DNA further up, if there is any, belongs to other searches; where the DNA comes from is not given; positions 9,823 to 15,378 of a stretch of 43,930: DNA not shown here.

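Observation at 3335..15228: Two giant paralogous T9SS cargo genes built from 20 copies of an unassigned Cys-patterned ~100-120-aa module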

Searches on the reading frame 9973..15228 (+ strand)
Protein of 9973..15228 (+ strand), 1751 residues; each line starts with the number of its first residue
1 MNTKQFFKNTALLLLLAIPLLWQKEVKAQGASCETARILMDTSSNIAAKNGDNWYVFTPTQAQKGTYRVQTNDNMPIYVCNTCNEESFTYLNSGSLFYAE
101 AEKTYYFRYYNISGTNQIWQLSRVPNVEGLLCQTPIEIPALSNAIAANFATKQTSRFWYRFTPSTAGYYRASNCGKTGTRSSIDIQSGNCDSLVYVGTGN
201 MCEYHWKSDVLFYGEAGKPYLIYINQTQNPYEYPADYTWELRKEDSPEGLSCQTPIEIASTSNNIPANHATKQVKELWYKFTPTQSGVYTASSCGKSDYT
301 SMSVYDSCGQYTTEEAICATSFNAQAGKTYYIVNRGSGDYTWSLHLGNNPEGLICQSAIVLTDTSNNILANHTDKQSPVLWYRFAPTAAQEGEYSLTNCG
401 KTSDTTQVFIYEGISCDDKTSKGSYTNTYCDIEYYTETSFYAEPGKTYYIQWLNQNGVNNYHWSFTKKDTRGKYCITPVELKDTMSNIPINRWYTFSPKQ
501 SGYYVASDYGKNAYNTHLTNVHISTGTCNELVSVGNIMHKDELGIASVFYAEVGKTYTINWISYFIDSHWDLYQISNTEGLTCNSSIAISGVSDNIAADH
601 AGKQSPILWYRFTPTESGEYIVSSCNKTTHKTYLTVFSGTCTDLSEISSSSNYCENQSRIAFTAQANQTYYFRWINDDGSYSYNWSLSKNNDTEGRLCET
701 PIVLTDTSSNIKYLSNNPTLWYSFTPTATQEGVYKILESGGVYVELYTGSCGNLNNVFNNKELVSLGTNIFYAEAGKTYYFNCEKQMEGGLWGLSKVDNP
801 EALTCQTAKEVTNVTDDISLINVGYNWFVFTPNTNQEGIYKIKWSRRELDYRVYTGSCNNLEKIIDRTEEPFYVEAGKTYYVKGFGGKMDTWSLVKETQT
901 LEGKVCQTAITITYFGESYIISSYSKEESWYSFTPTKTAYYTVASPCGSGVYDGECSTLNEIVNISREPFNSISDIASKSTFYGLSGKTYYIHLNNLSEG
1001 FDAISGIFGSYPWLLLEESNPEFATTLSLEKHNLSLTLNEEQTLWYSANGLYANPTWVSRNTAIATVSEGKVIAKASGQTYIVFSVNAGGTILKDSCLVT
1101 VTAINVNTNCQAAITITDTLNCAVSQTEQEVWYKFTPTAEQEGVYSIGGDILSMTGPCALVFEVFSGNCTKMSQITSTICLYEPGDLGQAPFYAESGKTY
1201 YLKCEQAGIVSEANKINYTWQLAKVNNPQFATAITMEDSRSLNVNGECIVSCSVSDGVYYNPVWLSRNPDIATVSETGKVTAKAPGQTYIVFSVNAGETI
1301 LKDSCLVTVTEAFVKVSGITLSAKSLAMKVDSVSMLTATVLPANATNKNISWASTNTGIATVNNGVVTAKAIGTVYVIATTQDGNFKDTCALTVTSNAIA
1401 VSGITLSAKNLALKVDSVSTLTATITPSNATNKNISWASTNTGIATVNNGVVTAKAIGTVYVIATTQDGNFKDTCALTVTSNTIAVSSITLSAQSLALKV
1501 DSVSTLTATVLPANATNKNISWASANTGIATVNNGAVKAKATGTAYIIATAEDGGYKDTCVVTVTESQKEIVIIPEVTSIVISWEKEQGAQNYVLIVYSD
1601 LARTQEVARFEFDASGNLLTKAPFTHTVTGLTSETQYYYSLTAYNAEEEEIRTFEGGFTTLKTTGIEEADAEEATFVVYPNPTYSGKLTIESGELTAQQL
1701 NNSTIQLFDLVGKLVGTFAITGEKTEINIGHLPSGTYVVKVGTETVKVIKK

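Call 6: search_protein_families(library=pfam, proteins=[window:9973-15228:+], max_evalue=1)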
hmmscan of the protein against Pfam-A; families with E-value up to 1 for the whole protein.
window:9973-15228:+ (1751 aa): 10 families
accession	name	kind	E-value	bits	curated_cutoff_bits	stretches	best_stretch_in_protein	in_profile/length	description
PF02368.24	Big_2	-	4.1e-49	164.9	22.8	5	1400-1475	1-77/79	Bacterial Ig-like domain (group 2)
PF18962.6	Por_Secre_tail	-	4.3e-13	49.8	27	1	1678-1751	1-72/75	Secretion system C-terminal sorting domain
PF21461.3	HL_N-beta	-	5e-09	36.2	27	3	1355-1392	19-55/57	Hyaluronate lyase, N-terminal beta-sheet domain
PF11008.14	DUF2846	-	1.1e-07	32.2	34.3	0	619-677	40-81/92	Protein of unknown function (DUF2846)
PF00041.27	fn3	-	0.0014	19.2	25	1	1578-1647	14-72/84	Fibronectin type III domain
PF22359.2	Big-like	-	0.0021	18.7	27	0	1360-1395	13-47/48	Bacterial Ig-like domain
PF16656.11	Pur_ac_phosph_N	-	0.0037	18.2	30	1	1578-1653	13-90/93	Purple acid Phosphatase, N-terminal domain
PF21764.3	Invasin_D4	-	0.015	16.2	27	0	1343-1370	33-60/88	Invasin, domain 4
PF04151.21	PPC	-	0.033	15.5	25.9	1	609-673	4-67/70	Bacterial pre-peptidase C-terminal domain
PF19417.4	RnlA_toxin_N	-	0.1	13.3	24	1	647-696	28-77/82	RNase LS, bacterial toxin N-terminal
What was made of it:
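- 14704..14931 (+): Fn3-like domain of B (below the Pfam cut-off). call 6 (19.2 bits vs 25)
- On Pfam PF04151 PPC: Best 15.5 bits on protein B (call 6).
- On Fn3 (PF00041): 19.2 bits vs 25 for B aa 1578-1647 (call 6)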

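Call 7: search_protein_families(library=ncbifam, proteins=[window:9973-15228:+], max_evalue=1)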
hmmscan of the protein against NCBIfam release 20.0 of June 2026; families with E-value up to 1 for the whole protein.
window:9973-15228:+ (1751 aa): 1 family
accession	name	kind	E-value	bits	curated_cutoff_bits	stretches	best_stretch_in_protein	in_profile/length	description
TIGR04183.1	Por_Secre_tail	domain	3.2e-10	39.8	23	1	1678-1751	1-72/72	T9SS type A sorting domain-containing protein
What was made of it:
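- On T9SS type A cargo: B: 49.8 and 39.8 bits (calls 6, 7)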
